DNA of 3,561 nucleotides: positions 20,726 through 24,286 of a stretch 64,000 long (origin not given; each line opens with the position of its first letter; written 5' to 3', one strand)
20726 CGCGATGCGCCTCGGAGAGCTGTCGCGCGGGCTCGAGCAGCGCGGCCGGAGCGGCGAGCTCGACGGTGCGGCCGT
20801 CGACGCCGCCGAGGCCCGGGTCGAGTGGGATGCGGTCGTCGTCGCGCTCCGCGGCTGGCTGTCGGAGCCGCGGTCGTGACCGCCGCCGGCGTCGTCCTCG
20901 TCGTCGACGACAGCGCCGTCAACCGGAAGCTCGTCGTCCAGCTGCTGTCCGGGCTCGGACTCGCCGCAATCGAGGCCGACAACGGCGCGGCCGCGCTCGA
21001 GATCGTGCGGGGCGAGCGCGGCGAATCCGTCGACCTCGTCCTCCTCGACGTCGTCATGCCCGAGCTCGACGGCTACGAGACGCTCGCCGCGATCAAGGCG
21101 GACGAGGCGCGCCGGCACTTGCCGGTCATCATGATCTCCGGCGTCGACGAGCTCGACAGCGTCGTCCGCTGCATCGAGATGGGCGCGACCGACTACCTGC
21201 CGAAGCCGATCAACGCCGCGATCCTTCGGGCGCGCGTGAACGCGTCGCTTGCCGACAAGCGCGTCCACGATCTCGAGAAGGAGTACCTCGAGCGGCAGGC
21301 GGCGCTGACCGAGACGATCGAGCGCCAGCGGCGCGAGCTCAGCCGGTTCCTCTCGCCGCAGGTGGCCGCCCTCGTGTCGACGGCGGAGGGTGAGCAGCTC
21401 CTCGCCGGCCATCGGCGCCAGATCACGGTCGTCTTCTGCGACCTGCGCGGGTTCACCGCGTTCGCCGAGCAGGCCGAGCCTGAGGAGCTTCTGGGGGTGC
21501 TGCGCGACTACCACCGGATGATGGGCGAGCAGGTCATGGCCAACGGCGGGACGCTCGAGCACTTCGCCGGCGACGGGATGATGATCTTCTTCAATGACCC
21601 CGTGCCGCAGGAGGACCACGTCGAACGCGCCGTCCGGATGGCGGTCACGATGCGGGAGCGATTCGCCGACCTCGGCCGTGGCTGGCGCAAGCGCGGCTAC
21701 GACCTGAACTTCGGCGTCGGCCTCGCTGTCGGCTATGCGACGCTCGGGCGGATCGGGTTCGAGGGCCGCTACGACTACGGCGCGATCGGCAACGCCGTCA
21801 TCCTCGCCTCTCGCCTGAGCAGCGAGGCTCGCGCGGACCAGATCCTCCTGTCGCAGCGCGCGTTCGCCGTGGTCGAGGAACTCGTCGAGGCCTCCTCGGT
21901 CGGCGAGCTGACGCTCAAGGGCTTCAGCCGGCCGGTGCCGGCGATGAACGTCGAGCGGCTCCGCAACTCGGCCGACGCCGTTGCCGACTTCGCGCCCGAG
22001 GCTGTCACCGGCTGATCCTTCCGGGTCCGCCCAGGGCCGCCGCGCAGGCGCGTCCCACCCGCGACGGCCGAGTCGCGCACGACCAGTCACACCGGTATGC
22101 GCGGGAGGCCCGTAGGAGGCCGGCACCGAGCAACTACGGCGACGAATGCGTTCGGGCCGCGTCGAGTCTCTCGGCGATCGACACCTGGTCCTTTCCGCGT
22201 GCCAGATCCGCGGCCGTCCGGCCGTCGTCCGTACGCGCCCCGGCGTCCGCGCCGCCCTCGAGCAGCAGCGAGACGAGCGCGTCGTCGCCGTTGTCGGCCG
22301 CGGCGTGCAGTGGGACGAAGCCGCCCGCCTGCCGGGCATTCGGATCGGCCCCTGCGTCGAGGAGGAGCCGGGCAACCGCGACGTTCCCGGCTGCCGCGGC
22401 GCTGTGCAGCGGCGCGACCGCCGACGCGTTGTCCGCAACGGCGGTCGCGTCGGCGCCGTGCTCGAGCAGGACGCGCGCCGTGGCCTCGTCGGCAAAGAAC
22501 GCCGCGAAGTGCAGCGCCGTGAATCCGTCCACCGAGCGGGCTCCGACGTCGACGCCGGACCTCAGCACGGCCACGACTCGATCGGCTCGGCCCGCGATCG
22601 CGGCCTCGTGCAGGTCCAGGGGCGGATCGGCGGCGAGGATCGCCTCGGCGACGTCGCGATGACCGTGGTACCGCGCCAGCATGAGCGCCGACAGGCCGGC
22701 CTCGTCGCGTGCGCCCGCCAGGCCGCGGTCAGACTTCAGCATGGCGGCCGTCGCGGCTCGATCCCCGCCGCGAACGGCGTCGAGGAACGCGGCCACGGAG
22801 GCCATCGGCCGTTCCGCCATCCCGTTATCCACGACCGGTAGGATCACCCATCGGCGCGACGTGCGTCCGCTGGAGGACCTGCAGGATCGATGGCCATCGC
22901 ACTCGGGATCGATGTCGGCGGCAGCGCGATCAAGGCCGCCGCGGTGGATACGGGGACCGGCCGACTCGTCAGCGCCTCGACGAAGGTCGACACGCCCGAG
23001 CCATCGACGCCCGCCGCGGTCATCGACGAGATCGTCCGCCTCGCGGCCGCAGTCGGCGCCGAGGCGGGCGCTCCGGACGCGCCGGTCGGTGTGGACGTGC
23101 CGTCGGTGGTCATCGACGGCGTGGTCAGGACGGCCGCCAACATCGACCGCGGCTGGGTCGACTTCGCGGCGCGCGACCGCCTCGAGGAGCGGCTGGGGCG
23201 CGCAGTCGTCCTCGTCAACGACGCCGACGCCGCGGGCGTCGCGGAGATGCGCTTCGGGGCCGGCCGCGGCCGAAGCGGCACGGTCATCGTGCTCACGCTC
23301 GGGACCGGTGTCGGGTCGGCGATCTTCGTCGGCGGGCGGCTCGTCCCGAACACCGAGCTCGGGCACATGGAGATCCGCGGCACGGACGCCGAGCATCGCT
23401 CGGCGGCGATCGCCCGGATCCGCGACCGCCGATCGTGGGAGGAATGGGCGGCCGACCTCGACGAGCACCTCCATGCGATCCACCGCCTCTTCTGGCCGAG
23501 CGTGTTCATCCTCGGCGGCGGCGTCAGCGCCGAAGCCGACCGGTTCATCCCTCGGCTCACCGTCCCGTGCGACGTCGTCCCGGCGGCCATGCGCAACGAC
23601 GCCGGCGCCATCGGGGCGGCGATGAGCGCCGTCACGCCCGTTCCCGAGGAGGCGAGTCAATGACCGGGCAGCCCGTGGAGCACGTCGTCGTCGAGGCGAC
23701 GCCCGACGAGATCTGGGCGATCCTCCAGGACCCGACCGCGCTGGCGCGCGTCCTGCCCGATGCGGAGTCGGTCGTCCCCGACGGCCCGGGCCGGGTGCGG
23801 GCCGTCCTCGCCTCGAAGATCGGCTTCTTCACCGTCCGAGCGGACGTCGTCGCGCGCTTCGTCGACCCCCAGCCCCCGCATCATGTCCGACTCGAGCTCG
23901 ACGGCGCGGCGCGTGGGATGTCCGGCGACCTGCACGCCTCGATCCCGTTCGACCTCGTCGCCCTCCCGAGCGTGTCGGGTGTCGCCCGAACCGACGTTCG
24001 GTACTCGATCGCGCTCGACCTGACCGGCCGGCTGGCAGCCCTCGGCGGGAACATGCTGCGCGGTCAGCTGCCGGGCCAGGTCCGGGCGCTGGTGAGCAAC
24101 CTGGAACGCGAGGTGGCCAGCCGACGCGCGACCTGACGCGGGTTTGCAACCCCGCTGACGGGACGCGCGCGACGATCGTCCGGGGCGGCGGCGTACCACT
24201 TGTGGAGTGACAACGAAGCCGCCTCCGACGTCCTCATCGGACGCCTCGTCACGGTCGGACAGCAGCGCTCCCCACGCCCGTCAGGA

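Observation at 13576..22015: Translationally coupled His-Asp-His-Asp relay from a 10-GAF cytosolic hybrid kinase to a receiver-cyclase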

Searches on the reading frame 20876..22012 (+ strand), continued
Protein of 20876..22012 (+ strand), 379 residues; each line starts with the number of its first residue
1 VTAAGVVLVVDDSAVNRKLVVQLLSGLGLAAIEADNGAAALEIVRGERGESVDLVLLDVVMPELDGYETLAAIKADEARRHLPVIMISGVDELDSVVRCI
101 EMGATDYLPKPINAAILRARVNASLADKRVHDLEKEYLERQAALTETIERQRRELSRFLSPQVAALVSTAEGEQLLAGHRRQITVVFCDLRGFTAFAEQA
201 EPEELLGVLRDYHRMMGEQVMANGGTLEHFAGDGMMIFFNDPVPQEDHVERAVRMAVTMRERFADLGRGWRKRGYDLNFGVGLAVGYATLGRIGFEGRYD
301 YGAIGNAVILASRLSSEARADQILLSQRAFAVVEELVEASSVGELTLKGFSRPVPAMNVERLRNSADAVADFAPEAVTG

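Call 15: find_related_loci(query=A1, collection=genome_contigs, flank=10000)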
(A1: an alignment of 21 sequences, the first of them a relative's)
Query A1 (379 aa) in genome_contigs; peptide patterns used: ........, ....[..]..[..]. (x = any residue, [..] = any of these).
599 stretches matched a pattern (row limit reached: there are more); 573 encode a relative of the query (tblastn E <= 1e-3); the best 80 are kept; 80 distinct loci.
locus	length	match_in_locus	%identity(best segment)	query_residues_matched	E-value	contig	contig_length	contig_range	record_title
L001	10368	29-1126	78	4-370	0e+0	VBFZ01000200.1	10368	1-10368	MAG: Chloroflexi bacterium isolate CF_65 14_0903_02_30cm_scaffold_46116, whole genome shotgun sequence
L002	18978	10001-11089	74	1-364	2e-179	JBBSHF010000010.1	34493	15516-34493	MAG: Candidatus Limnocylindria bacterium isolate LS2_sbin.60 LS2_sbin.60_K_370141_L_34493_cov_37.4728, whole genome shot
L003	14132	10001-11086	74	4-365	2e-178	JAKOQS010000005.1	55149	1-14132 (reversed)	MAG: Chloroflexota bacterium isolate all_maxbin.208 k201_19429, whole genome shotgun sequence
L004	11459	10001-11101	77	4-370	2e-177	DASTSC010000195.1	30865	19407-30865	MAG TPA_asm: Candidatus Limnocylindrales bacterium isolate SMAG_U2270 k141_970116, whole genome shotgun sequence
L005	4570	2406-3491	79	4-365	0e+0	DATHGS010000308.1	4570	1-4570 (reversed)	MAG TPA_asm: Candidatus Methylomirabilota bacterium isolate SMAG_U12480 k141_406360, whole genome shotgun sequence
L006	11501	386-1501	75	5-374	2e-176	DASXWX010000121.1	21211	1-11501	MAG TPA_asm: Candidatus Limnocylindrales bacterium isolate SMAG_U4782 k141_431822, whole genome shotgun sequence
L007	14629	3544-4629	72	1-363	1e-175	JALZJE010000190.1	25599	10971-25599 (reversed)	MAG: Chloroflexota bacterium isolate MOJ bin32 SC8837-39_k127_66114, whole genome shotgun sequence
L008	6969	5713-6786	74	1-359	6e-176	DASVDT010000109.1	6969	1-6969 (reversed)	MAG TPA_asm: Candidatus Limnocylindria bacterium isolate SMAG_U2040 k141_1027827, whole genome shotgun sequence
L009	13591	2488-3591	70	1-369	8e-173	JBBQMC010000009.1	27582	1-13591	MAG: Candidatus Limnocylindria bacterium isolate Co_metawrap_446 Cmw_446_k141_24945383_length_27582_cov_21.0000, whole g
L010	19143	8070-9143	74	1-359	2e-171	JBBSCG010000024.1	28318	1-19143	MAG: Candidatus Limnocylindria bacterium isolate metawrap_la6_10 metawrap_la6_10_K_592851_L_28318_cov_28.8599, whole gen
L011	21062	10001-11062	74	5-359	2e-171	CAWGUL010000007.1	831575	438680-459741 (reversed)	MAG: uncultured Chloroflexia bacterium isolate MFD08669.bin.2.74 genome assembly, contig: contig_6163, whole genome shot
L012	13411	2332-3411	71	3-363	6e-171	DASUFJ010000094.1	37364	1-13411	MAG TPA_asm: Candidatus Limnocylindria bacterium isolate SMAG_U1376 k141_582630, whole genome shotgun sequence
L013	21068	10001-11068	72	3-359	3e-170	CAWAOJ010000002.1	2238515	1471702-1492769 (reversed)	MAG: uncultured Chloroflexia bacterium isolate MFD01721.bin.1.375 genome assembly, contig: contig_2995, whole genome sho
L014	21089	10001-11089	70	1-364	5e-170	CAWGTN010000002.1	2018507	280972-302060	MAG: uncultured Chloroflexia bacterium isolate MFD04212.bin.1.44 genome assembly, contig: contig_1268, whole genome shot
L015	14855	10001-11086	70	1-363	4e-170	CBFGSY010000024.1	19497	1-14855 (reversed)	MAG TPA_asm: uncultured bacterium isolate SRR28857630_metabat2_48 genome assembly, contig: ERZ27320642.891, whole genome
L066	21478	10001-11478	63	1-365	4e-147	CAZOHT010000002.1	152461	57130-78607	MAG TPA_asm: uncultured Anaerolineaceae bacterium isolate SRP173033_co1_331 genome assembly, contig: NODE_115_length_152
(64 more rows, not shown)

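Call 42: search_protein_families(library=pfam, proteins=[L066:5639-10390:+, L066:9952-11493:+, L066:11490-11846:+, P0024], max_evalue=0.001)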
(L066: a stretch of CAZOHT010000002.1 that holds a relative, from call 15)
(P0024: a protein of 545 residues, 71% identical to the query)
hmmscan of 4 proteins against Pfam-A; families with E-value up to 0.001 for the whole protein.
L066:5639-10390:+ (1583 aa): 8 families
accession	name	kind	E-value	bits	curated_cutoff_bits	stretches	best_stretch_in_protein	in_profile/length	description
PF13185.12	GAF_2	-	2.3e-94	313.3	28.6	6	221-356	3-136/136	GAF domain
PF01590.32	GAF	-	2.4e-81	271.3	22.4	6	899-1038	1-133/133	GAF domain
PF13492.12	GAF_3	-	1.3e-48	165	27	4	903-1040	5-129/129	GAF domain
PF00072.30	Response_reg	-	4.9e-47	159.1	30.2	2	1455-1567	1-110/111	Response regulator receiver domain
PF02518.31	HATPase_c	-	1.9e-25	89.9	26.4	1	1172-1293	1-109/111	Histidine kinase-, DNA gyrase B-, and HSP90-like ATPase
PF00512.31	HisKA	-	3.2e-22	78.8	26.9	1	1060-1125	1-66/66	His Kinase A (phospho-acceptor) domain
PF15714.11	SpoVT_C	-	4.2e-11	43.5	27.5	0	794-862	51-121/128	Stage V sporulation protein T C-terminal, transcription factor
PF11849.14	DUF3369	-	1.7e-07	32.1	27.2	0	672-712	127-167/168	Domain of unknown function (DUF3369)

L066:9952-11493:+ (513 aa): 2 families
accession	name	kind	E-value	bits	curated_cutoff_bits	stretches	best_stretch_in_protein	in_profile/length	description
PF00072.30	Response_reg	-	1.8e-24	86.5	30.2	1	151-266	1-111/111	Response regulator receiver domain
PF00211.25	Guanylate_cyc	-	5.7e-17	62.3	21.9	1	325-501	7-179/183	Adenylate and Guanylate cyclase catalytic domain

L066:11490-11846:+ (118 aa): 1 family
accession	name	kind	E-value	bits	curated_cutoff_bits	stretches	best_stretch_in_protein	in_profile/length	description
PF01627.28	Hpt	-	1.5e-16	60.9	24.6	1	27-109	1-83/84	Hpt domain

P0024 (545 aa): 5 families
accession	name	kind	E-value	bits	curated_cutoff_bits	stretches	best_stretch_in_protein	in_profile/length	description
PF00072.30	Response_reg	-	2.7e-26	92.4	30.2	1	26-139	2-110/111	Response regulator receiver domain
PF13185.12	GAF_2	-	9.6e-21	74.9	28.6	1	175-314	3-136/136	GAF domain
PF01590.32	GAF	-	2.3e-20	73.9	22.4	1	175-313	1-133/133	GAF domain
PF00211.25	Guanylate_cyc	-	8.7e-20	71.5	21.9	1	355-523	7-172/183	Adenylate and Guanylate cyclase catalytic domain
PF13492.12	GAF_3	-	2.9e-12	47.6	27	1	175-315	1-129/129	GAF domain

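Call 57: predict_structure(alignment_id=A1)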
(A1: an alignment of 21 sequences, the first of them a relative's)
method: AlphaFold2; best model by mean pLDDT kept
length: 379 residues; sequences in the alignment: 21
mean_pLDDT: 78.5   pTM: 0.51
mean pLDDT of the five models: 78.5, 77.9, 76.0, 67.4, 55.8
residues with pLDDT >= 90: 115; 70-90: 180; 50-70: 33; < 50: 51
segments of 3 or more residues with pLDDT < 50: 154-177, 293-301, 367-379
pLDDT, mean of each block of 10 residues (from residue 1): 75 91 89 92 79 91 84 89 89 78 89 85 84 80 67 41 41 51 87 79 82 86 75 75 81 94 88 87 84 44 72 89 94 94 85 91 64 36
secondary structure, 60 per line:
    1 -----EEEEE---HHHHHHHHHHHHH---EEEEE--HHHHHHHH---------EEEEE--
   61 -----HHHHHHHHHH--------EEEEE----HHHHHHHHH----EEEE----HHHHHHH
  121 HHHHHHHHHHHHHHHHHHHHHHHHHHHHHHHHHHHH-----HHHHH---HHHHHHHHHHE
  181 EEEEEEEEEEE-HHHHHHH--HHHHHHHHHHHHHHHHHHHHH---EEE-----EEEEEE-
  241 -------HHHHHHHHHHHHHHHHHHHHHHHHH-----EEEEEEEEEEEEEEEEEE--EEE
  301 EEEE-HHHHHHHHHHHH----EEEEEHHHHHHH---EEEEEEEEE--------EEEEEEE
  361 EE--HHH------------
elements in order: E6-10 H14-26 E30-34 H37-44 E54-58 H66-75 E84-88 H93-101 E106-109 H114-156 H162-166 H170-179 E180-191 H193-199 H202-222 E226-228 E234-239 H248-272 E278-295 E298-304 H306-317 E322-326 H327-333 E337-345 E354-362

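Call 61: fold_search(model_id=the predicted structure, library=pdb)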
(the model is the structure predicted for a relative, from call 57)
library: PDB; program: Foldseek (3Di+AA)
matches with E <= 10: 1678; with E <= 0.001: 763
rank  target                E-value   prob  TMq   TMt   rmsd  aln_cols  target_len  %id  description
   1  3r5g_B                5.4e-21  1.00  0.47  0.89   1.6       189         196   37  Crystal structure of the adenylyl cyclase CyaB from P. aeruginosa (released 2012-01-11)
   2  3r5g_A                2.4e-20  1.00  0.46  0.88   1.5       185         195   37  Crystal structure of the adenylyl cyclase CyaB from P. aeruginosa (released 2012-01-11)
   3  2w01_C                6.3e-18  1.00  0.46  0.85   3.5       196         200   31  Crystal structure of the guanylyl cyclase Cya2 (released 2008-09-30)
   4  6fht_B                2.2e-17  1.00  0.45  0.24   8.0       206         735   34  Crystal structure of an artificial phytochrome regulated adenylate/guanylate cyclase in its dark adapted Pr form (released 2018-04-18)
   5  1wc3_B                2.8e-17  1.00  0.44  0.83   2.4       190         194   29  Soluble adenylyl cyclase CyaC from S. platensis in complex with alpha, beta-methylene-ATP and Strontium (released 2004-12-20)
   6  2w01_B                4.4e-17  1.00  0.46  0.87   2.1       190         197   32  Crystal structure of the guanylyl cyclase Cya2 (released 2008-09-30)
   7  1wc1_C                5.6e-17  1.00  0.44  0.84   2.4       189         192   29  Soluble adenylyl cyclase CyaC from S. platensis in complex with Rp- ATPalphaS (released 2004-12-20)
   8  1wc1_B                6.3e-17  1.00  0.44  0.83   2.3       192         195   29  Soluble adenylyl cyclase CyaC from S. platensis in complex with Rp- ATPalphaS (released 2004-12-20)
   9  2w01_D                6.7e-17  1.00  0.46  0.84   2.1       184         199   33  Crystal structure of the guanylyl cyclase Cya2 (released 2008-09-30)
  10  2w01_A                7.5e-17  1.00  0.45  0.82   2.2       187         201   32  Crystal structure of the guanylyl cyclase Cya2 (released 2008-09-30)
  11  2bw7_B                7.5e-17  1.00  0.44  0.84   2.5       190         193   29  A novel mechanism for adenylyl cyclase inhibition from the crystal structure of its complex with catechol estrogen (released 2005-07-20)
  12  1wc0_B                8.5e-17  1.00  0.44  0.82   2.3       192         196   29  Soluble adenylyl cyclase CyaC from S. platensis in complex with alpha, beta-methylene-ATP (released 2004-12-20)
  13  1wc5_D                9.0e-17  1.00  0.44  0.84   2.5       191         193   29  Soluble adenylyl cyclase CyaC from S. platensis in complex with alpha, beta-methylene-ATP in presence of bicarbonate (released 2004-12-20)
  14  6fht_A                9.0e-17  1.00  0.46  0.24   7.9       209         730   33  Crystal structure of an artificial phytochrome regulated adenylate/guanylate cyclase in its dark adapted Pr form (released 2018-04-18)
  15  1wc1_A                1.1e-16  1.00  0.44  0.82   2.4       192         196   29  Soluble adenylyl cyclase CyaC from S. platensis in complex with Rp- ATPalphaS (released 2004-12-20)
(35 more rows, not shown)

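Call 71: find_encoding_contigs(protein=P0001, flank=10000, max_places=2)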
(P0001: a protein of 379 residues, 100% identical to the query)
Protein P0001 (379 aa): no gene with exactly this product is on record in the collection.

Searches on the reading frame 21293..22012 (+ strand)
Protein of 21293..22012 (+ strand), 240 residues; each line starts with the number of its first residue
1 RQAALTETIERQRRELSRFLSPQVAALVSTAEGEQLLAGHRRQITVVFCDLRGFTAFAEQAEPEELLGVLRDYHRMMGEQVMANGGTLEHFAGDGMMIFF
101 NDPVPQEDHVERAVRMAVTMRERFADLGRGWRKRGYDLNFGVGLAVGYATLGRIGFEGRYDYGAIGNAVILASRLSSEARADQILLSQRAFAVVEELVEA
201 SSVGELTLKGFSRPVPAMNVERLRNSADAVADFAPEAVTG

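Call 27: search_protein_representatives(protein=window:21293-22012:+)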
Query: 240 residues. Proteins with E-value up to 0.001 (for the whole library): 86480; up to 1e-10: 47652; up to 1e-30: 1922. The best 150 are listed.
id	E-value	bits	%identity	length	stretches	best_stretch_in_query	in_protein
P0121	1.3e-101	355.0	71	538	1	3-229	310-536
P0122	6.0e-98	343.0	70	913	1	4-224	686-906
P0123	4.0e-97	340.3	72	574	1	4-219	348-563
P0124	1.3e-93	328.9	69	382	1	2-227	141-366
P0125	5.0e-90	317.1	65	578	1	4-230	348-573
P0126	7.1e-84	297.0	64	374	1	14-224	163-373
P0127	1.7e-83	295.7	62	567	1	3-224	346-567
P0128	4.5e-83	294.4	63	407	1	3-226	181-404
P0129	3.0e-82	291.7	64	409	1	5-224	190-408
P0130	3.3e-81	288.3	61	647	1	8-234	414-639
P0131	4.2e-81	287.9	62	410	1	5-217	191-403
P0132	1.0e-80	286.7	61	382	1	7-219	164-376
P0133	1.6e-78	279.5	60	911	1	4-225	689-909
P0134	2.0e-78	279.2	71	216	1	37-217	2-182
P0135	4.2e-78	278.1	61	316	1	9-226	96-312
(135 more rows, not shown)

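Call 42: search_protein_families(library=pfam, proteins=[P0122, P0121], max_evalue=0.001)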
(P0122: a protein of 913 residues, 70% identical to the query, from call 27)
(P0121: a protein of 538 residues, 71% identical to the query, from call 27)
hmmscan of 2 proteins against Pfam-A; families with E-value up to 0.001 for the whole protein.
P0122 (913 aa): 5 families
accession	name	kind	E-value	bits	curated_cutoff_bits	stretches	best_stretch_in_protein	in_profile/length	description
PF01590.32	GAF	-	3.4e-68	228.7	22.4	4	34-174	1-133/133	GAF domain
PF13185.12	GAF_2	-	2.7e-63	212.6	28.6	4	206-346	3-136/136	GAF domain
PF13492.12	GAF_3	-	5.1e-48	163.2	27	4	206-347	1-129/129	GAF domain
PF00211.25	Guanylate_cyc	-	1.7e-19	70.6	21.9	1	724-892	7-172/183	Adenylate and Guanylate cyclase catalytic domain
PF11849.14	DUF3369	-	9.7e-11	42.7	27.2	0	322-353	136-167/168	Domain of unknown function (DUF3369)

P0121 (538 aa): 5 families
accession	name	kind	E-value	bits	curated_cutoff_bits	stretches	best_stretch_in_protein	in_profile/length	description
PF00072.30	Response_reg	-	1.1e-28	100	30.2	1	7-118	1-111/111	Response regulator receiver domain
PF00211.25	Guanylate_cyc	-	2.8e-18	66.6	21.9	1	349-517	7-172/183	Adenylate and Guanylate cyclase catalytic domain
PF01590.32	GAF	-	3.2e-16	60.5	22.4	1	168-307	2-133/133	GAF domain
PF13185.12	GAF_2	-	6.9e-16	59.1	28.6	1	167-308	3-136/136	GAF domain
PF13492.12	GAF_3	-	9.1e-09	36.2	27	1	170-309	4-129/129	GAF domain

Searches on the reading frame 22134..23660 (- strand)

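Call 26: search_protein_families(library=pfam, proteins=[window:22134-23660:-], max_evalue=0.001)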
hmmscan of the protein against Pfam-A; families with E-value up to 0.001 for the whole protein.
window:22134-23660:- (508 aa): 6 families
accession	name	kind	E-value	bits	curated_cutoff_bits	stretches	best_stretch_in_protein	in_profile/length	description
PF12796.13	Ank_2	-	8.8e-23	81.1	27.3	1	350-443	1-89/90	Ankyrin repeats (3 copies)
PF00023.36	Ank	-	8.9e-23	79.6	21.1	3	417-443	5-31/33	Ankyrin repeat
PF13637.12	Ank_4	-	1.9e-19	69.7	22.7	2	418-459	1-42/50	Ankyrin repeats (many copies)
PF13606.12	Ank_3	-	4.4e-16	57.6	22.3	0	417-442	5-30/30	Ankyrin repeat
PF13857.12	Ank_5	-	3.7e-13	49.9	27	1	447-487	16-56/56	Ankyrin repeats (many copies)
PF24521.3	Ank_KRIT1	-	0.00018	21.7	80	0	408-494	40-132/149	KRIT1 ankyrin-repeats domain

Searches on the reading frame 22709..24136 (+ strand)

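Call 26: search_protein_families(library=pfam, proteins=[window:22709-24136:+], max_evalue=0.001)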
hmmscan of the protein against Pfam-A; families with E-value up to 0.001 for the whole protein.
window:22709-24136:+ (475 aa): 2 families
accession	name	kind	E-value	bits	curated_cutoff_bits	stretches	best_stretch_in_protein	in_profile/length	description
PF06240.19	COXG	-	4e-13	49.7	22.2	1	327-469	4-139/140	Carbon monoxide dehydrogenase subunit G (CoxG)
PF10604.15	Polyketide_cyc2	-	1.3e-08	35.6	27.4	1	325-469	7-141/142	Polyketide cyclase / dehydrase and lipid transport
